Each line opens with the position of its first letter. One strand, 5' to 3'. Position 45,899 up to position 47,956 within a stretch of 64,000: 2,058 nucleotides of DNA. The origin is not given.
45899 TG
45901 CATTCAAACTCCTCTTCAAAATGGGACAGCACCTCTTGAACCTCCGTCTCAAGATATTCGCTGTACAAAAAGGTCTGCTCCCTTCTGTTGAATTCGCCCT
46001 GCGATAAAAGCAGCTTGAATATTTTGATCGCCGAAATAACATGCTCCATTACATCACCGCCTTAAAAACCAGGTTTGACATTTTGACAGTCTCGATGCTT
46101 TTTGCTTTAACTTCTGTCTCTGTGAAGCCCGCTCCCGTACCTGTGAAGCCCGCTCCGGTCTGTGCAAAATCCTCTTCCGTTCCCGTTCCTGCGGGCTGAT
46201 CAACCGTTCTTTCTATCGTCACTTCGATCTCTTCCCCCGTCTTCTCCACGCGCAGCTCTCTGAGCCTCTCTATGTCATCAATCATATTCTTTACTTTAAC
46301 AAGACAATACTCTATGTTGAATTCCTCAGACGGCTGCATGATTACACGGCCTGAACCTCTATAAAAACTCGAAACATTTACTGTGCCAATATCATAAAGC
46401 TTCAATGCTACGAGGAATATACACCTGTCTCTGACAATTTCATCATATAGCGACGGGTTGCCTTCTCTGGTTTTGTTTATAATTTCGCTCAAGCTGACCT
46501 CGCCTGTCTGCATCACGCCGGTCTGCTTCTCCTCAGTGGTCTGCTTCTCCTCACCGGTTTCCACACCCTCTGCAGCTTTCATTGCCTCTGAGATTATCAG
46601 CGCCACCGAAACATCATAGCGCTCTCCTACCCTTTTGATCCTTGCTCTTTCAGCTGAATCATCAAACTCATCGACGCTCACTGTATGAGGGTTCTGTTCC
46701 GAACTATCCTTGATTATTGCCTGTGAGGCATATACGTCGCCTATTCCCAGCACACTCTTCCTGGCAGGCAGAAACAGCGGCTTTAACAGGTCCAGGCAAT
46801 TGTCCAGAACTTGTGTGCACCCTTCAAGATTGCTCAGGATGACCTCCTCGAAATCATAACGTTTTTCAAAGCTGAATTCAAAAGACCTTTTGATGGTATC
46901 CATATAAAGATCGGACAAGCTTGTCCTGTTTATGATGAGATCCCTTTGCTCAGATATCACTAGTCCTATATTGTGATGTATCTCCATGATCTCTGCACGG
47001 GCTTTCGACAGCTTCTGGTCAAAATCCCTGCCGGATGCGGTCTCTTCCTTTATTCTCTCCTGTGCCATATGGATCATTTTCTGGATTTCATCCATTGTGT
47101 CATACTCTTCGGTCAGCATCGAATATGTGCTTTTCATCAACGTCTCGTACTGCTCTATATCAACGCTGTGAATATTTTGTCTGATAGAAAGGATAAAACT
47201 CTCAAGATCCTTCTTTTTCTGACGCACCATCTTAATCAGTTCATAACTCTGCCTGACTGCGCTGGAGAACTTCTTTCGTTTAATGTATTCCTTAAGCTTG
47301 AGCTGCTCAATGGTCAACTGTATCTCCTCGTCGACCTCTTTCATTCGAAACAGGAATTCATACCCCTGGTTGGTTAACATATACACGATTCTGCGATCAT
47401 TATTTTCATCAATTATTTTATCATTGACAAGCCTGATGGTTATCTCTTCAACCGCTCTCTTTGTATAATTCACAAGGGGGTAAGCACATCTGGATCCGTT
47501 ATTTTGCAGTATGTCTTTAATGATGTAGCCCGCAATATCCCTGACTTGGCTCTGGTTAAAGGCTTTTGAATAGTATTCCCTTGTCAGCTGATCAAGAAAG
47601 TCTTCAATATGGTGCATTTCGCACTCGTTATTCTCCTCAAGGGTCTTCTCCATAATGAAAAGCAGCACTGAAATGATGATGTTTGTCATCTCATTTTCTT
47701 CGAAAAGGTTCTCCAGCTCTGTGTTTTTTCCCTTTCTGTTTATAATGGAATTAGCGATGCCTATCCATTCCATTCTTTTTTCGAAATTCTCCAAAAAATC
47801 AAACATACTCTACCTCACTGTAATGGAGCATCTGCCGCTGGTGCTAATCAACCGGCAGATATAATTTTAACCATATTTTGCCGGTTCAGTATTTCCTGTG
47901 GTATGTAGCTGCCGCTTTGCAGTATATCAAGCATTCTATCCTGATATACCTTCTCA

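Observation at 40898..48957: Four-gene SMC-ATPase operon that looks like Wadjet/MksBEFG but has non-canonical order and sizes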

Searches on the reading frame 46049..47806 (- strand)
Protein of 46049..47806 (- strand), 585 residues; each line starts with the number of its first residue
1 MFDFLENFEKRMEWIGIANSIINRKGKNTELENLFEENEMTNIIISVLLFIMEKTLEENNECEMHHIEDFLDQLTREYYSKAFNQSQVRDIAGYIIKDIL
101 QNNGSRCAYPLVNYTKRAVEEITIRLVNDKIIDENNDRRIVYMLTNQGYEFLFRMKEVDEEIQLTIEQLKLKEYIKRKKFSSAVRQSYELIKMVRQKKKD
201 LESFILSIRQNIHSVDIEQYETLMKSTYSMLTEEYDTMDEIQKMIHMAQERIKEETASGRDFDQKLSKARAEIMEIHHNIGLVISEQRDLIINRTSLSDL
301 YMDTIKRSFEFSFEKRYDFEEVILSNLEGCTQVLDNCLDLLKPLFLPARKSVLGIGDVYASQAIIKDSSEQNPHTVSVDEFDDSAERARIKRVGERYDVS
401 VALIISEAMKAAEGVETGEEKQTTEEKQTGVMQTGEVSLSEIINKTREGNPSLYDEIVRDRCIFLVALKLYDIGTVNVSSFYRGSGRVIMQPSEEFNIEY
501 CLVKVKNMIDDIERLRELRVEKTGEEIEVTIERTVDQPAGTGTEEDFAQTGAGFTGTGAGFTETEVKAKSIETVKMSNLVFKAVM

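Call 4: search_protein_families(library=pfam, proteins=[window:46049-47806:-], max_evalue=1)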
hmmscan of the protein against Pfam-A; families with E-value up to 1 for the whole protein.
window:46049-47806:- (585 aa): 2 families
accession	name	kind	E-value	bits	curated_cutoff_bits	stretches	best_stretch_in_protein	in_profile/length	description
PF21210.2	RNA_helicase_helical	-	0.071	13.7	27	1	241-283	25-67/108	Putative ATP-dependent RNA helicase, helical bundle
PF24155.1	DUF7406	-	0.38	11.2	28.4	1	522-554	10-42/52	Domain of unknown function (DUF7406)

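Call 5: search_protein_families(library=padloc, proteins=[window:46049-47806:-], max_evalue=1)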
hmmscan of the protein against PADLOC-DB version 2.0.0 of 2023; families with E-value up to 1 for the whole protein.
window:46049-47806:- (585 aa): 7 families
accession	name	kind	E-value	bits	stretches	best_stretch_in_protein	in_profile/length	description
PDLC00562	JetA3|JetA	-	2.8e-135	450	1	1-535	5-515/536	Unknown function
PDLC00561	JetA3|JetA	-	3.2e-51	172.6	1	2-536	3-518/539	Unknown function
PDLC00558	JetA3|JetA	-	7.9e-51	171.3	2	1-385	1-372/511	Unknown function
PDLC00568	JetA3|JetA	-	2.1e-32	110.8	1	4-380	8-379/531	Unknown function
PDLC00566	JetA3|JetA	-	2.7e-28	97.2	1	4-413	9-408/503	Unknown function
PDLC00560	JetA3|JetA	-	6.2e-18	63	1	35-391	44-392/511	Unknown function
PDLC00565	JetA3|JetA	-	2.5e-16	57.4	1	40-378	34-366/498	Unknown function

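Call 6: search_protein_families(library=ncbifam, proteins=[window:46049-47806:-], max_evalue=1)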
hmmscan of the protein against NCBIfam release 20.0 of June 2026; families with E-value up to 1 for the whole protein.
window:46049-47806:- (585 aa): 1 family
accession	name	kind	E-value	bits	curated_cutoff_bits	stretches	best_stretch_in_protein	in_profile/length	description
NF033463.1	polymyxin_MCR5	exception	0.12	11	1250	0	98-155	339-397/547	MCR-5 family phosphoethanolamine--lipid A transferase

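Call 57: search_solved_structures(query=A5, max_evalue=10, show_alignments=2)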
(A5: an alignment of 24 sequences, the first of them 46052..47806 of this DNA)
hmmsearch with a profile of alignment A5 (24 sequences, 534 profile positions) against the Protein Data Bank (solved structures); distinct sequences matched with E-value up to 10: 3.
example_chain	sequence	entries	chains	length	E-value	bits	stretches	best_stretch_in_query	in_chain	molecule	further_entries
8b9z_h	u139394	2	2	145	0.24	13.1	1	76-140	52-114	NADH dehydrogenase [ubiquinone] 1 beta subcomplex subunit 5, mitochondrial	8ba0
8esw_B5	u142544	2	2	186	0.42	12.3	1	76-140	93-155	NADH dehydrogenase [ubiquinone] 1 beta subcomplex subunit 5, mitochondrial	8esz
4lin_A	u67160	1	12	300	9.8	7.8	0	238-282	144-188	Tail needle protein gp26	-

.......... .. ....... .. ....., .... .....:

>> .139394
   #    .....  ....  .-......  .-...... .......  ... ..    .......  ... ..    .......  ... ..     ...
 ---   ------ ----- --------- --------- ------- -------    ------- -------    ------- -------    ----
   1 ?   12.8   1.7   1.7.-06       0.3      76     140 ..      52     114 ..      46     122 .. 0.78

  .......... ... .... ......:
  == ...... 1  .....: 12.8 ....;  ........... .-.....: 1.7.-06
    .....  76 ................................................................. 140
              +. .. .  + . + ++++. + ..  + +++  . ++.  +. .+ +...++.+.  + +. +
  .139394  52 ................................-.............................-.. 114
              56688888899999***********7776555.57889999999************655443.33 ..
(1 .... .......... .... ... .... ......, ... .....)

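Call 58: search_protein_families(library=pfam, alignment_id=A5, max_evalue=1)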
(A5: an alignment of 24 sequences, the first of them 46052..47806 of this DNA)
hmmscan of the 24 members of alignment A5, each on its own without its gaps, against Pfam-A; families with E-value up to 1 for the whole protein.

A. member 1, window:46052-47806:- (585 aa): 2 families
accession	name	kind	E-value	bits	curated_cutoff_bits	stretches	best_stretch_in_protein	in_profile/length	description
PF21210.2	RNA_helicase_helical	-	0.071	13.7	27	1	241-283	25-67/108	Putative ATP-dependent RNA helicase, helical bundle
PF24155.1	DUF7406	-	0.38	11.2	28.4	1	522-554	10-42/52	Domain of unknown function (DUF7406)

B. families by the number of members that match (of 24 scanned): 28 families (the first 25 are shown)
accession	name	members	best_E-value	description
PF13086.12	AAA_11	3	0.18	AAA domain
PF25399.1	DeaD_dimer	2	0.16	RNA helicase DeaD dimerization domain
PF23338.1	PTHB1_hp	2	0.26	PTHB1 hairpin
PF11315.13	Med30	1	0.00015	Mediator complex subunit 30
PF11707.13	Npa1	1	0.0012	Ribosome 60S biogenesis N-terminal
PF00619.27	CARD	1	0.0089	Caspase recruitment domain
PF02281.22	Dimer_Tnp_Tn5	1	0.014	Transposase Tn5 dimerisation domain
PF16771.11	RTT107_BRCT_6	1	0.058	Regulator of Ty1 transposition protein 107 BRCT domain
PF09524.15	Phg_2220_C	1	0.059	Conserved phage C-terminus (Phg_2220_C)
PF17783.7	CvfB_WH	1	0.06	CvfB-like winged helix domain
PF23482.1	YLR146W-A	1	0.062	YLR146W-A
PF00015.26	MCPsignal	1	0.064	Methyl-accepting chemotaxis protein (MCP) signalling domain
PF11887.13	Mce4_CUP1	1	0.065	Cholesterol uptake porter CUP1 of Mce4, putative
PF21210.2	RNA_helicase_helical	1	0.071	Putative ATP-dependent RNA helicase, helical bundle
PF23191.1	WH_MCM3_C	1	0.076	MCM3-like, winged helix domain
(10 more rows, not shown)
